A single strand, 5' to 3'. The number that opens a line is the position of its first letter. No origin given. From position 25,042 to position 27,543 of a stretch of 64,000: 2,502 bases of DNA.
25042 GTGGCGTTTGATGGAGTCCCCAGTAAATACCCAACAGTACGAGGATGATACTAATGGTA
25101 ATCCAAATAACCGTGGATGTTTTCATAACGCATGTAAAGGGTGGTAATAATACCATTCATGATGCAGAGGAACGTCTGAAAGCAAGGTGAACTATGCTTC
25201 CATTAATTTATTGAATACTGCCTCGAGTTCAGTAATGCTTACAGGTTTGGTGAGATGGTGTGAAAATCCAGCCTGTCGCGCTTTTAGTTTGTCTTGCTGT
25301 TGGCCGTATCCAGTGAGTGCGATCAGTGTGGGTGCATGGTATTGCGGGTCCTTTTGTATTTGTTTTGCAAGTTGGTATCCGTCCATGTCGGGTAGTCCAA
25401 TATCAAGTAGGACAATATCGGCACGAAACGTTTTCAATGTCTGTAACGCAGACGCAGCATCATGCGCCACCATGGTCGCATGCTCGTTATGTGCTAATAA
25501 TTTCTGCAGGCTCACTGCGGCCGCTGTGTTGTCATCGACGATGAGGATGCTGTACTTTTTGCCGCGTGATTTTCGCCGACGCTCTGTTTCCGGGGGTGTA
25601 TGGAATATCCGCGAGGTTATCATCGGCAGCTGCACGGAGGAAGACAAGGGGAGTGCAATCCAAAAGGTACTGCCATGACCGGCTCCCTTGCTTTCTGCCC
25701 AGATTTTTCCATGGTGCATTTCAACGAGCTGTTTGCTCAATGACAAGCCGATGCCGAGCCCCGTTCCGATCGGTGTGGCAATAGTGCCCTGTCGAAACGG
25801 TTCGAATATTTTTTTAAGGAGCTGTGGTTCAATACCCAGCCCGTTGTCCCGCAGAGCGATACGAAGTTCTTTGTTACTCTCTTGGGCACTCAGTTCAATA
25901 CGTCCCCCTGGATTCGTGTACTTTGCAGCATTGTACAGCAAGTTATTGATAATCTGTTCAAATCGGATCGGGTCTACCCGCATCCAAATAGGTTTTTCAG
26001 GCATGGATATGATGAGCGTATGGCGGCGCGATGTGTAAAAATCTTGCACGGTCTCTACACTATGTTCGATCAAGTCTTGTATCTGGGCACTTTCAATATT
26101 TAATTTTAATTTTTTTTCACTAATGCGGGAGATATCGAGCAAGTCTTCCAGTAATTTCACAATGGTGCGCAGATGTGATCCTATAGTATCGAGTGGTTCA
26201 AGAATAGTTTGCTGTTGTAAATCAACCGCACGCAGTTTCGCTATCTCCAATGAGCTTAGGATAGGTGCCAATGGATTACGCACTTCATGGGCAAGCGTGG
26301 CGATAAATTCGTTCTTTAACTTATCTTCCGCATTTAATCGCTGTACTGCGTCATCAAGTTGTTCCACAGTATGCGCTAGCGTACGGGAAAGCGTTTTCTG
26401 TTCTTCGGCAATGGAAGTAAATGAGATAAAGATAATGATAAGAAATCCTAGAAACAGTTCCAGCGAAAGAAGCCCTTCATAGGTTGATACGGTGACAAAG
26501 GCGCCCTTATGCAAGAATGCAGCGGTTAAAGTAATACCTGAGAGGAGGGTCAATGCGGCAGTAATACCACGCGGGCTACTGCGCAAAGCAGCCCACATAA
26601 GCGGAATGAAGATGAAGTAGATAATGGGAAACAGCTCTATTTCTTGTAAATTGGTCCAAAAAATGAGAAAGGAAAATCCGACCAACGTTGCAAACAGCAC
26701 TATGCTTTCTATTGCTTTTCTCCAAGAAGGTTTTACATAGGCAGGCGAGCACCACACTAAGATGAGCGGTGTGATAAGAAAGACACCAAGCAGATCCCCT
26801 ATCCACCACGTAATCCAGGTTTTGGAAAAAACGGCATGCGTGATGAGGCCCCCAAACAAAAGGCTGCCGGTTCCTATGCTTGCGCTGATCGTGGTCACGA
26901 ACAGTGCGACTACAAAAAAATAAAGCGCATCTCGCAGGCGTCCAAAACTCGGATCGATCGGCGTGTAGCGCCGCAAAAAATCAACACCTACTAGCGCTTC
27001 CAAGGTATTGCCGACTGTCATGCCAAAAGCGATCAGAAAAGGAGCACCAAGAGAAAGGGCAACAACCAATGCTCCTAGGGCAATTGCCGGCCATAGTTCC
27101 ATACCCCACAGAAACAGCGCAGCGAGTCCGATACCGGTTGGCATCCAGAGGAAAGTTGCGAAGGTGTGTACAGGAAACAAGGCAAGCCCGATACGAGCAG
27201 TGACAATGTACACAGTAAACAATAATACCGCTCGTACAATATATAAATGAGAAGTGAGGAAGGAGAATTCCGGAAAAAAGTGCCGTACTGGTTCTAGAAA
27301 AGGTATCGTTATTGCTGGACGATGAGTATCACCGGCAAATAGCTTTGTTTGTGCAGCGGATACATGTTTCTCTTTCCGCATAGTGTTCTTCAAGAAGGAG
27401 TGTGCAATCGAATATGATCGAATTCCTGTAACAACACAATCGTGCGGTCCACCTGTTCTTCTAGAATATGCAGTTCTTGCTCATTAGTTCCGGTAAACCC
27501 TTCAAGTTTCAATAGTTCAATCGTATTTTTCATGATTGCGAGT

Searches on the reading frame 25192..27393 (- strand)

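Call 79: search_protein_families(library=pfam, proteins=[window:25192-27393:-], max_evalue=0.00001)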
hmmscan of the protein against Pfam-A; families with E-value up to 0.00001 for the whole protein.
window:25192-27393:- (733 aa): 4 families
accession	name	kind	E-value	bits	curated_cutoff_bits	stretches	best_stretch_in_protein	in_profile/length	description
PF05231.19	MASE1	-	1.1e-38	133.5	29.8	1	55-332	2-298/299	MASE1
PF02518.31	HATPase_c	-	1.2e-25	90.6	26.4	1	474-584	2-110/111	Histidine kinase-, DNA gyrase B-, and HSP90-like ATPase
PF00072.30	Response_reg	-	6.5e-23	81.5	30.2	1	616-726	1-109/111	Response regulator receiver domain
PF00512.31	HisKA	-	2.5e-11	43.9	26.9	1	360-425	2-64/66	His Kinase A (phospho-acceptor) domain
